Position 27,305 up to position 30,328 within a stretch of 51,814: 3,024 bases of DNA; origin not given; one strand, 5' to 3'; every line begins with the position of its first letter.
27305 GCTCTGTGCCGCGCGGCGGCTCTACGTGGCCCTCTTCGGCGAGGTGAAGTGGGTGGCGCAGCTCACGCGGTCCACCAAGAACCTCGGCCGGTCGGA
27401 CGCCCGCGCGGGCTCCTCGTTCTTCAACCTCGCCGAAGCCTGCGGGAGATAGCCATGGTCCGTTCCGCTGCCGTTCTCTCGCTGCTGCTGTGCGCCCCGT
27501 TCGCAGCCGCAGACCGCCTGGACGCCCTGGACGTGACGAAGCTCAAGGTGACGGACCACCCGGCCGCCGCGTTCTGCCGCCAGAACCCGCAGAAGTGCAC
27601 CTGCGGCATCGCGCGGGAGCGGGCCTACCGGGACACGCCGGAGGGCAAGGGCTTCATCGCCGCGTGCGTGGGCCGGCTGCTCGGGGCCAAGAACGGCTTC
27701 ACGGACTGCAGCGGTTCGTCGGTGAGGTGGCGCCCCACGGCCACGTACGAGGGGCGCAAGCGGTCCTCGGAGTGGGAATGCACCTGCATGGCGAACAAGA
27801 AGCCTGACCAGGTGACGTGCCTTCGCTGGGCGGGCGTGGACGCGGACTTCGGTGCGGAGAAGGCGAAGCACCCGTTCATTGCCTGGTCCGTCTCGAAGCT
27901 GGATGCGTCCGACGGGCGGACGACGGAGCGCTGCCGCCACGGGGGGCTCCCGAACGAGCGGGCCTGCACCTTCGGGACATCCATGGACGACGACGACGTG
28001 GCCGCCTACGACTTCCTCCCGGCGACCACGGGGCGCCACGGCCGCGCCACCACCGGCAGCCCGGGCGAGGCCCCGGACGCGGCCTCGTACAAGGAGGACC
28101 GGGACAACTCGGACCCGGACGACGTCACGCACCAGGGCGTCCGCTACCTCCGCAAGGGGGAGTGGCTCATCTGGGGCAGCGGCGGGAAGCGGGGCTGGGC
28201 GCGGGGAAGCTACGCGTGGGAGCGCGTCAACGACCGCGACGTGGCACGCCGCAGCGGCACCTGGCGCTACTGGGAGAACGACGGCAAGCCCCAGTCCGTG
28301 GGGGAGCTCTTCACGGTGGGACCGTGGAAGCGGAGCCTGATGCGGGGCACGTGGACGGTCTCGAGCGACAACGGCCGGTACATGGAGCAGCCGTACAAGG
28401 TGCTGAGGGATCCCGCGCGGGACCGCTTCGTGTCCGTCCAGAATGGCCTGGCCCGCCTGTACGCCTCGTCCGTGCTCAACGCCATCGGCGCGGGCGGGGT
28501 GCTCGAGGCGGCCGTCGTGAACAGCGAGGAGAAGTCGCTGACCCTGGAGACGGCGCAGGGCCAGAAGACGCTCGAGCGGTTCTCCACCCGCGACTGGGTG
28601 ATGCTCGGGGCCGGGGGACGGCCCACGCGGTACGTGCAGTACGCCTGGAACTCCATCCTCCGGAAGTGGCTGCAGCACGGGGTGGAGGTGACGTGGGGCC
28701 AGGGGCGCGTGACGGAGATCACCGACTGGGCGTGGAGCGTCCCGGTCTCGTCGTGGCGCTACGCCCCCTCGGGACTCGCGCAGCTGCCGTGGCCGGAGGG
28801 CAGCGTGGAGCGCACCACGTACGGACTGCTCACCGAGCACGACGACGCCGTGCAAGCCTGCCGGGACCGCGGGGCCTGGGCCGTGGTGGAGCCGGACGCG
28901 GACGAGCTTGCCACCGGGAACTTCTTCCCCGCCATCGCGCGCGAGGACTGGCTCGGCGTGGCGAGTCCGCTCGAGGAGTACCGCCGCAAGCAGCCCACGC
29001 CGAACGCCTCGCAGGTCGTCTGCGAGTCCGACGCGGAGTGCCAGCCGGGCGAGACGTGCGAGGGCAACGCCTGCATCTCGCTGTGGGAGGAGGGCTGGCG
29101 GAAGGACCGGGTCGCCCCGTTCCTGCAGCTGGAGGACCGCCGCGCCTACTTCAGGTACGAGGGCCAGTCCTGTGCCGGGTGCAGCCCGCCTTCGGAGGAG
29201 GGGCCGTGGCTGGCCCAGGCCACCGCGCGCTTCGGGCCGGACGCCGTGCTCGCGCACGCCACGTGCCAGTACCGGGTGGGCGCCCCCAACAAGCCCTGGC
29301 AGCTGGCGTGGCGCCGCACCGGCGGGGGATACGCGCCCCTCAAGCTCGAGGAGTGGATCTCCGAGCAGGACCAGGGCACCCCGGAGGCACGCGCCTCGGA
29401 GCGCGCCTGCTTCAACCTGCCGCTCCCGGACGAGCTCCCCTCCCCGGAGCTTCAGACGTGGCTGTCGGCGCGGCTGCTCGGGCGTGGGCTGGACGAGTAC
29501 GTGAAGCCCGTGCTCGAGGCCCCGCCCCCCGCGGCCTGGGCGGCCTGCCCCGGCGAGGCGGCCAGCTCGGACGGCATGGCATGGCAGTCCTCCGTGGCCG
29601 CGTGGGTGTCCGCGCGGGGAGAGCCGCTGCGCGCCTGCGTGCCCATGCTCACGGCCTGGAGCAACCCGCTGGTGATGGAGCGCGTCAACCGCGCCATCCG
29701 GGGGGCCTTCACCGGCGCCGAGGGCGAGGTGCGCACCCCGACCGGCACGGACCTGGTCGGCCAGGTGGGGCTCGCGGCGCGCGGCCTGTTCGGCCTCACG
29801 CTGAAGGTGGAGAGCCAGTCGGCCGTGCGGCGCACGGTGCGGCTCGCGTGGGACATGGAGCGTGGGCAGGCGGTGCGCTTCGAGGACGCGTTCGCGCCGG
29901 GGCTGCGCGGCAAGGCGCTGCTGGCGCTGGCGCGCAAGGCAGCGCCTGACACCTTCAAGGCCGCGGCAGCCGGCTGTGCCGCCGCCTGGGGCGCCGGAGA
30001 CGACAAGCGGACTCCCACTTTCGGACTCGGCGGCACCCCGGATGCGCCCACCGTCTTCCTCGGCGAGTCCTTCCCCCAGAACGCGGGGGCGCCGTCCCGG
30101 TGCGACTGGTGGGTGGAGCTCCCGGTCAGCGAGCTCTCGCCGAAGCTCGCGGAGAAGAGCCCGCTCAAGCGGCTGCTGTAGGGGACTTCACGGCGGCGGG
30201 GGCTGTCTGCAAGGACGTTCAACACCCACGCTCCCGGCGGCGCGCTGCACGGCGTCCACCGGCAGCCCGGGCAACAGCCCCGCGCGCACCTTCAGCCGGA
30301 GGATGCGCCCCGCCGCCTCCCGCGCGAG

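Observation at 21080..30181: Tight five-gene cluster of only exported proteins and lipoproteins of unknown families, bracketed by two paralogues: best candidate for an undescribed envelope or extracellular system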

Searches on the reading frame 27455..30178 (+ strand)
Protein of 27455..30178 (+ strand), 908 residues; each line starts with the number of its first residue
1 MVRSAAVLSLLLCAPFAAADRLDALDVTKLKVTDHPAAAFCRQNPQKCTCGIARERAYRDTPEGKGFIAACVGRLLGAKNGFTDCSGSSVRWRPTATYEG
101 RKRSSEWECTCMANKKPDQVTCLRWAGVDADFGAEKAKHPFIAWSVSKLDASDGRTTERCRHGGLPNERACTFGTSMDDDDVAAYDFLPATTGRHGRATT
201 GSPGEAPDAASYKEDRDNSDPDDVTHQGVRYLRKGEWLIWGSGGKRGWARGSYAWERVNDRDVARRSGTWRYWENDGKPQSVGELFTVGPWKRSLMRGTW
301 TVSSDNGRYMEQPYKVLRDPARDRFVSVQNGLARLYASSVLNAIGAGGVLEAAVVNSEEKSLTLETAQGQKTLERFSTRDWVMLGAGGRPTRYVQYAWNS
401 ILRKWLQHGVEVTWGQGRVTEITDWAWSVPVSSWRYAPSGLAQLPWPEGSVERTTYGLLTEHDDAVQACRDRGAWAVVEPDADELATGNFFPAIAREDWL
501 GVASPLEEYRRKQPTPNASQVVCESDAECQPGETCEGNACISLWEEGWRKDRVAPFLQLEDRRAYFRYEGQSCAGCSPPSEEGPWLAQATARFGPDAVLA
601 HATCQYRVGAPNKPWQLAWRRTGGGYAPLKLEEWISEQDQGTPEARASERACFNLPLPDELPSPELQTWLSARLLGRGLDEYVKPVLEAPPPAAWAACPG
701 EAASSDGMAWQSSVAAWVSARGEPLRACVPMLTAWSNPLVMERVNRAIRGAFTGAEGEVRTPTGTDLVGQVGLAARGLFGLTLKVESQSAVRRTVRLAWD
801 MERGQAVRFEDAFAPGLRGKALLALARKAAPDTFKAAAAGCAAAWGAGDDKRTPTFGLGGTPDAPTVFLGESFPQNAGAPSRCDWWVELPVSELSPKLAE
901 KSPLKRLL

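Call 5: search_protein_families(library=pfam, proteins=[window:27455-30178:+], max_evalue=1)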
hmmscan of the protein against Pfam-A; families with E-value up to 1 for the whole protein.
window:27455-30178:+ (908 aa): 1 family
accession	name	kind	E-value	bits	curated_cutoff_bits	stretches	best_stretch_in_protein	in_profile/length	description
PF23416.1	DUF7107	-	0.089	13.6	24.6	1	519-541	25-47/48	Domain of unknown function (DUF7107)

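Call 6: search_protein_families(library=ncbifam, proteins=[window:27455-30178:+], max_evalue=1)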
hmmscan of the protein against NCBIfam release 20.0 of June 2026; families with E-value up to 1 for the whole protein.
window:27455-30178:+ (908 aa): 0 families

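Call 11: find_homologous_proteins(query=window:27455-30178:+)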
Query window:27455-30178:+ (908 aa): 2 proteins with E <= 0.001 among 8000 candidates.
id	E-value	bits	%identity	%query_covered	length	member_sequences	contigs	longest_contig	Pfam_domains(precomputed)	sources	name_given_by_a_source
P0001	0.0e+0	2124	100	100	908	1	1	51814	-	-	-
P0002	5.8e-184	632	45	75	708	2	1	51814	-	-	-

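Call 23: find_related_loci(query=A1, collection=genome_contigs, flank=10000)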
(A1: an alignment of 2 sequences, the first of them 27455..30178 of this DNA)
Query A1 (908 aa) in genome_contigs; peptide patterns used: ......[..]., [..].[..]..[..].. (x = any residue, [..] = any of these).
90 stretches matched a pattern, but none encodes a relative of the query by tblastn (E <= 1e-3).

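Call 24: find_related_loci(query=A1, collection=metagenome_contigs, flank=10000)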
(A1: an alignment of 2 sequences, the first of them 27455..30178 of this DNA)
Query A1 (908 aa) in metagenome_contigs; peptide patterns used: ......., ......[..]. (x = any residue, [..] = any of these).
296 stretches matched a pattern, but none encodes a relative of the query by tblastn (E <= 1e-3).

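Call 26: search_protein_representatives(alignment_id=A1)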
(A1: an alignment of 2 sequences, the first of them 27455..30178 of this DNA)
Query: 2 sequences, 941 profile positions. Proteins with E-value up to 0.001 (for the whole library): 7; up to 1e-10: 6; up to 1e-30: 5. The best 7 are listed.
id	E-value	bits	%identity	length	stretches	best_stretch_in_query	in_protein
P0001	0.0e+00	1898.7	-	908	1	1-941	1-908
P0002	0.0e+00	1482.7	-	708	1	3-723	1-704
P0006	1.1e-203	695.4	-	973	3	501-941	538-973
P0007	3.5e-101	356.1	-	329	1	9-321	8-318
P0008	2.7e-42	161.2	-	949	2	535-938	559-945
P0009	2.4e-16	75.4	-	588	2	36-527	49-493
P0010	2.1e-06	42.5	-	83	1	36-80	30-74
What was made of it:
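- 27455..30181 (+): g5: paralogue B (908 aa), a secreted, disulfide-rich multidomain protein. Third gene of the trio. Exhaustive HMMER finds 7 family hits in 1.84e9 representatives (call 26).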

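Call 28: find_encoding_contigs(protein=P0006, flank=10000)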
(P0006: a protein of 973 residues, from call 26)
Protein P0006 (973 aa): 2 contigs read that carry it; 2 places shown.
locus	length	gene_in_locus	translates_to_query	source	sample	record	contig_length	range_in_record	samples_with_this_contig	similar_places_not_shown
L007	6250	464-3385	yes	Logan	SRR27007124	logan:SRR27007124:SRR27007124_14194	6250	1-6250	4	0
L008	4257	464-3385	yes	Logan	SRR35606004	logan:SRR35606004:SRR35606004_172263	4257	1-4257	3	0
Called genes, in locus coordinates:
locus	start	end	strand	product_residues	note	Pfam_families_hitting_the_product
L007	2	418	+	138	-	?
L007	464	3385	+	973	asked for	-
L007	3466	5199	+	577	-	PF00501:AMP-binding, PF23562:AMP-binding_C_3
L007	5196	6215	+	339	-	PF07167:PhaC_N, PF00561:Abhydrolase_1, PF12146:Hydrolase_4 (faint)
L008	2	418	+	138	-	?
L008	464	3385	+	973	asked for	-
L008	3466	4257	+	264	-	?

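Call 29: find_encoding_contigs(protein=P0008, flank=10000)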
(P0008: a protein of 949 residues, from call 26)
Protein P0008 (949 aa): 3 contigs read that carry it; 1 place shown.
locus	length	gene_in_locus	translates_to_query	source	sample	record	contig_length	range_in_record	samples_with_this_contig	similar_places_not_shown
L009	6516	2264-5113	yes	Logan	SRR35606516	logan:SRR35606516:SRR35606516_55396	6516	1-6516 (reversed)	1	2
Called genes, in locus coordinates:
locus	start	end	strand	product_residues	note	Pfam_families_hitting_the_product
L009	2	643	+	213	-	?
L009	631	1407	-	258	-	PF13398:Peptidase_M50B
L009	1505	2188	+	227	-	-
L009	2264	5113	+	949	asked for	-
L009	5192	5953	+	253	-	-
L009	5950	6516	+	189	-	?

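Call 30: find_encoding_contigs(protein=P0009, flank=10000)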
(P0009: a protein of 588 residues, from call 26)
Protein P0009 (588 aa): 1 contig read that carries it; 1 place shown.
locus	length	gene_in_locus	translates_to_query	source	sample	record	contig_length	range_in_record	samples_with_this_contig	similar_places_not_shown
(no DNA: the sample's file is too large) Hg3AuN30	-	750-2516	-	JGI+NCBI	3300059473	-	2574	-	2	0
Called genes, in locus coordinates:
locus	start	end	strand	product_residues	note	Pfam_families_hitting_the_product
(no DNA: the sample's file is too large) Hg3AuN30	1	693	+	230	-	?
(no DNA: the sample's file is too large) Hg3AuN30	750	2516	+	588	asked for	-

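Call 31: find_encoding_contigs(protein=P0007, flank=10000)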
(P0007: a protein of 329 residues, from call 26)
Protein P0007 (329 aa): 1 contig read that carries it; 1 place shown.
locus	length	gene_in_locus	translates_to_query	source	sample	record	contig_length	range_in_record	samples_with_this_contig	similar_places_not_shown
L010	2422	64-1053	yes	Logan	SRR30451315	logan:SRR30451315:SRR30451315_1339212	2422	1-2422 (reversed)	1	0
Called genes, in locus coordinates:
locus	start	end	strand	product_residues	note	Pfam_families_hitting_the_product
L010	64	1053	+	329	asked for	-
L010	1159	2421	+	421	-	?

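Call 35: search_solved_structures(query=A3, max_evalue=10, show_alignments=2)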
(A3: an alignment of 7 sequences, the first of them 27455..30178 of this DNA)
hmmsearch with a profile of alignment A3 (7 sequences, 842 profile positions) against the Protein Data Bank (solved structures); distinct sequences matched with E-value up to 10: 1.
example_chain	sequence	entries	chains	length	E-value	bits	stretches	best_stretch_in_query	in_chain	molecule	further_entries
7ll9_C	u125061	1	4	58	0.74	11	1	544-591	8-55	RFX-V2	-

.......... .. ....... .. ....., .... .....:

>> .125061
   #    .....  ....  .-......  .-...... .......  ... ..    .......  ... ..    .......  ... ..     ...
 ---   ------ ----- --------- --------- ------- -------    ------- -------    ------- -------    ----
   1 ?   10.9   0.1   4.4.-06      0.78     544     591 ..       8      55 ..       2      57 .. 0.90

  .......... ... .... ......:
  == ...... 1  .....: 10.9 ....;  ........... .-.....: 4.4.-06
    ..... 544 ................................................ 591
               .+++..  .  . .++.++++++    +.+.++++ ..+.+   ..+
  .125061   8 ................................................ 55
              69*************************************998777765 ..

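Call 52: predict_structure(alignment_id=A4)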
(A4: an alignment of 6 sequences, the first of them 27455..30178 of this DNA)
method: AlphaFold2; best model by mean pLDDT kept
length: 908 residues; sequences in the alignment: 6
mean_pLDDT: 56.3   pTM: 0.40
mean pLDDT of the five models: 56.3, 52.4, 52.2, 51.5, 50.0
residues with pLDDT >= 90: 14; 70-90: 255; 50-70: 274; < 50: 365
segments of 3 or more residues with pLDDT < 50: 1-9, 13-18, 241-245, 342-346, 363-365, 430-432, 439-523, 536-639, 641-708, 712-727, 754-776, 786-794, 809-811, 814-818, 860-863, 876-880
pLDDT, mean of each block of 10 residues (from residue 1): 43 47 57 69 90 77 81 84 83 83 87 70 89 87 81 67 87 68 75 87 63 53 80 82 57 83 82 68 80 79 73 78 71 71 54 76 49 64 74 78 69 66 61 49 37 25 37 30 34 29 26 34 55 48 30 23 26 30 26 26 25 30 34 45 37 28 41 39 36 30 40 33 39 61 62 40 36 46 45 50 56 48 61 68 54 57 57 53 62 65 52
secondary structure, 60 per line:
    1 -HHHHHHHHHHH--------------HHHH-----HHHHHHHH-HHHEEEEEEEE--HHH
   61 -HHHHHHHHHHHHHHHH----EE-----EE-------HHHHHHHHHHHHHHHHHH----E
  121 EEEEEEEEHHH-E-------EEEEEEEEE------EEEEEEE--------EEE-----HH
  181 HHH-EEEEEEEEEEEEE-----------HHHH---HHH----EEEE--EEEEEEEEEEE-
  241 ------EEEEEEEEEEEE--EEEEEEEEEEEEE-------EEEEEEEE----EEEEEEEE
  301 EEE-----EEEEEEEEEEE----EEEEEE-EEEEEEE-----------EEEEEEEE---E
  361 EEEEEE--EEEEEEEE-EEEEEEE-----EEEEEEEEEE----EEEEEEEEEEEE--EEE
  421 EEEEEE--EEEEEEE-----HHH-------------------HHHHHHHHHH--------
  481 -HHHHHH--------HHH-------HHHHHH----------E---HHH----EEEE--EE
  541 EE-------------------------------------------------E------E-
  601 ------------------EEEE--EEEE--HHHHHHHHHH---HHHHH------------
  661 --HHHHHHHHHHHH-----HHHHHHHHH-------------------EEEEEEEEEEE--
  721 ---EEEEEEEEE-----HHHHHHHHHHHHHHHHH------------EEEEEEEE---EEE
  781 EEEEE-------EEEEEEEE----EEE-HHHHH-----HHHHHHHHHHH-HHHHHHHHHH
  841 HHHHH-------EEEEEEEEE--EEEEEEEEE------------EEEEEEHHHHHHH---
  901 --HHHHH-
elements in order (helices of 4 or more, strands of 3 or more residues): H2-12 H27-30 H36-43 E48-55 H62-77 H98-115 E120-128 E141-149 E156-162 E171-173 H179-183 E185-197 H209-212 E223-226 E229-239 E247-258 E261-273 E281-288 E293-303 E309-319 E324-329 E331-337 E349-356 E360-366 E369-376 E378-384 E390-399 E404-415 E418-426 E429-435 H463-472 H482-487 H506-511 E533-536 E539-542 E619-622 E625-628 H631-640 H644-648 H663-674 H680-688 E708-718 E724-732 H738-754 E767-774 E778-785 E793-800 E805-807 H809-813 H819-829 H831-845 E853-861 E864-872 E885-890 H891-897 H903-907
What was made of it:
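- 27557..28054 (+): g5 residues 35-200: Cys-rich alpha/beta N-domain with 8 cysteines invariant across all family members. No recognisable relative. pLDDT ~70-90 (call 52).
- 28112..28759 (+): g5 residues 220-435: array of beta-hairpins with recurring G-x-W motifs, a MORN-repeat-like fold. The model shows ~18 consecutive strands at pLDDT mostly 65-85 (call 52).
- On RsiV-like DUF4163/DUF3298: However, pLDDT of residues 700-908 is 40-68 (call 52), and the aligned query residues are not reported.
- Closest known: RsiV extracellular domain and other DUF4163/DUF3298 proteins. Different: The model confidence in this region is low (call 52).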

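Call 55: fold_search(model_id=the predicted structure, library=pdb)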
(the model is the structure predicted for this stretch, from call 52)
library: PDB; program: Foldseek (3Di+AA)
matches with E <= 10: 832; with E <= 0.001: 3
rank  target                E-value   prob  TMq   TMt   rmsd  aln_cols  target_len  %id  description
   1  3cyg_A                4.1e-04  1.00  0.15  0.48   7.3       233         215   11  Crystal structure of an uncharacterized protein from Fervidobacterium nodosum Rt17-B1 (released 2008-05-13)
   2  3cyg_B                7.8e-04  1.00  0.14  0.47   7.6       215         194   13  Crystal structure of an uncharacterized protein from Fervidobacterium nodosum Rt17-B1 (released 2008-05-13)
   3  3msw                  8.7e-04  0.99  0.08  0.30   9.9       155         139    6  Crystal structure of a Protein with unknown function (BF3112) from Bacteroides fragilis NCTC 9343 at 1.90 A resolution (released 2010-06-09)
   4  5jen_C                3.0e-03  0.99  0.12  0.38   9.1       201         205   12  Crystal structure of the anti-sigma factor RsiV bound to lysozyme (released 2016-09-07)
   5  5jen_A                6.3e-03  0.97  0.11  0.35   9.4       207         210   12  Crystal structure of the anti-sigma factor RsiV bound to lysozyme (released 2016-09-07)
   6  4ghb_A                1.7e-02  0.16  0.07  0.16  22.4       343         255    8  Crystal structure of a porin-like protein (BACUNI_01323) from Bacteroides uniformis ATCC 8492 at 2.32 A resolution (released 2012-08-29)
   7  9e2u_I                1.9e-02  0.20  0.05  0.06  17.2       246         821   11  Crystal structure of DDB1-CRBN-ALV1 complex bound to triple ZnF of Helios (IKZF2 ZF1-3) (released 2025-09-03)
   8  4e72                  4.2e-02  0.87  0.12  0.34   8.8       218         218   14  Crystal structure of a DUF3298 family protein (PA4972) from Pseudomonas aeruginosa PAO1 at 2.15 A resolution (released 2012-04-25)
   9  9e2u_C                7.6e-02  0.12  0.07  0.07  17.1       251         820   12  Crystal structure of DDB1-CRBN-ALV1 complex bound to triple ZnF of Helios (IKZF2 ZF1-3) (released 2025-09-03)
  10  6h0f_A                9.9e-02  0.10  0.08  0.08  19.7       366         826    8  Structure of DDB1-CRBN-pomalidomide complex bound to IKZF1(ZF2) (released 2018-11-07)
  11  6dsz_B                1.0e-01  0.03  0.06  0.05  29.2       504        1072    6  Crystal structure of DDB1 in complex with DET1- and DDB1-associated protein 1 (DDA1) (released 2018-12-12)
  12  9kf6                  1.1e-01  0.06  0.06  0.10  24.5       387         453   10  Crystal structure of the reaction intermediate of Streptomyces sp. sulfotransferase Cpz4 involved in caprazamycins synth (released 2025-11-05)
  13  4w64_C                1.2e-01  0.08  0.05  0.17  23.2       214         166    8  Hcp1 protein from Acinetobacter baumannii AB0057 (released 2015-07-01)
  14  4r03                  1.7e-01  0.44  0.06  0.35  11.8       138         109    9  Crystal structure of a DUF3836 family protein (BDI_3222) from Parabacteroides distasonis ATCC 8503 at 1.50 A resolution (released 2014-08-27)
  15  3s5t                  2.0e-01  0.28  0.09  0.24  12.2       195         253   12  Crystal structure of a member of duf3298 family (BF2082) from bacteroides fragilis nctc 9343 at 2.30 A resolution (released 2011-06-29)
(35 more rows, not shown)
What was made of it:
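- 29552..30178 (+): g5 residues ~700-908: C-terminal extension absent from g2. Probable DUF4163/DUF3298 (RsiV-like) ligand-binding fold. Foldseek PDB top hits are 3cyg (E 4e-4), RsiV-lysozyme 5jen (3e-3), and 4e72 and 3s5t (DUF3298) (call 55).
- On RsiV-like DUF4163/DUF3298: 3cyg, 5jen, 4e72 and 3s5t are among the top 15 Foldseek hits, at E 4e-4 to 0.2 and TM (target) 0.24-0.48 (call 55).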

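Call 56: search_protein_families(library=padloc, proteins=[window:27455-30178:+], max_evalue=0.1)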
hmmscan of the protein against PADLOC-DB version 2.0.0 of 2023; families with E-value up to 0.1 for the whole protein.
window:27455-30178:+ (908 aa): 0 families

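Call 57: search_protein_families(library=phrogs, proteins=[window:27455-30178:+], max_evalue=0.1)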
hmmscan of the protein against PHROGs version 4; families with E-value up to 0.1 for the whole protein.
window:27455-30178:+ (908 aa): 0 families

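Call 64: search_protein_families(library=pfam, alignment_id=A4, max_evalue=10)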
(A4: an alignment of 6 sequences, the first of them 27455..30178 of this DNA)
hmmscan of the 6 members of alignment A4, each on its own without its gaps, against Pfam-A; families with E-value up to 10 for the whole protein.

A. member 1, window:27455-30178:+ (908 aa): 1 family
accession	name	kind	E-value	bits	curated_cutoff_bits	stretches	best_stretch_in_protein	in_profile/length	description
PF23416.1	DUF7107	-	0.089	13.6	24.6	1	519-541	25-47/48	Domain of unknown function (DUF7107)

B. families by the number of members that match (of 6 scanned): 2 families
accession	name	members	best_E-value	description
PF23416.1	DUF7107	3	0.0049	Domain of unknown function (DUF7107)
PF24886.1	DUF7740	1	1.5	Domain of unknown function (DUF7740)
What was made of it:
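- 29021..29074 (+): g5 residues 523-540: four-cysteine knot (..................), like DUF7107 and the myxobacterial Cys-rich repeat. PF23416 scores below cutoff in 3 of 6 members (calls 5, 64).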

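Call 73: fold_search(model_id=the predicted structure, library=viral)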
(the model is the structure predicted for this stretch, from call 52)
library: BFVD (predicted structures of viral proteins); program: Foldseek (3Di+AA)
matches with E <= 10: 652; with E <= 0.001: 9
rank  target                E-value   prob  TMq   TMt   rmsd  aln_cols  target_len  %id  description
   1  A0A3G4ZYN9            7.2e-08  1.00  0.11  0.19  27.7       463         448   10  MORN repeat-containing protein [Gaeavirus sp.]
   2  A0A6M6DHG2            1.7e-05  1.00  0.11  0.26  16.4       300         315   13  (no name in the UniProt tables at hand)
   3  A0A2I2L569            1.2e-04  1.00  0.12  0.46   9.0       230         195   13  MORN-repeat protein [Orpheovirus IHUMI-LCC2]
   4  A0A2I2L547            1.9e-04  1.00  0.12  0.48   7.8       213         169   14  MORN-repeat protein [Orpheovirus IHUMI-LCC2]
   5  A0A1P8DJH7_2          2.0e-04  0.14  0.05  0.05  53.4       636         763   10  (no name in the UniProt tables at hand)
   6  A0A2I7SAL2            4.0e-04  0.87  0.08  0.15  14.3       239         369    9  (no name in the UniProt tables at hand)
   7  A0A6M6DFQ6            4.4e-04  1.00  0.12  0.36  10.9       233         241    9  (no name in the UniProt tables at hand)
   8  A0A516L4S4            4.4e-04  0.15  0.07  0.08  71.2       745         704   10  (no name in the UniProt tables at hand)
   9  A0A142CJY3            7.2e-04  0.97  0.08  0.27  13.3       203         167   10  (no name in the UniProt tables at hand)
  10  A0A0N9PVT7            1.7e-03  0.98  0.08  0.13  11.3       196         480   11  Putative calcineurin-like phosphoesterase [Port-miou virus]
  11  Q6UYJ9                6.5e-03  0.04  0.05  0.04  37.5       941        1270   11  Tail fiber protein [Burkholderia phage BcepNazgul]
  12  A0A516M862            7.3e-03  0.08  0.08  0.07  30.4       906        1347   10  (no name in the UniProt tables at hand)
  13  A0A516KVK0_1          9.0e-03  0.12  0.06  0.06  36.1       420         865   10  (no name in the UniProt tables at hand)
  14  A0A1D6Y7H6            1.0e-02  0.38  0.07  0.20  19.6       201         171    7  (no name in the UniProt tables at hand)
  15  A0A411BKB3            1.0e-02  0.09  0.07  0.08  42.9       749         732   11  Peptidase S74 domain-containing protein [Vibrio phage VspSw_1]
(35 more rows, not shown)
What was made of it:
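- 28112..28759 (+): The top Foldseek BFVD hits are MORN-repeat proteins, E 7e-8, 1.2e-4 and 1.9e-4, probability 1.0 (call 73).
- On MORN repeat proteins: The top BFVD hits are annotated MORN-repeat proteins, at E 7e-8 to 2e-4 and probability 1.0 (call 73), on the well-modelled part of g5 (call 52).
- Closest known: MORN-repeat proteins. Same: The beta-hairpin array of g5/g2 (residues 220-435) superposes best on MORN-repeat proteins (call 73) and shows recurring G-x-W hairpin motifs.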
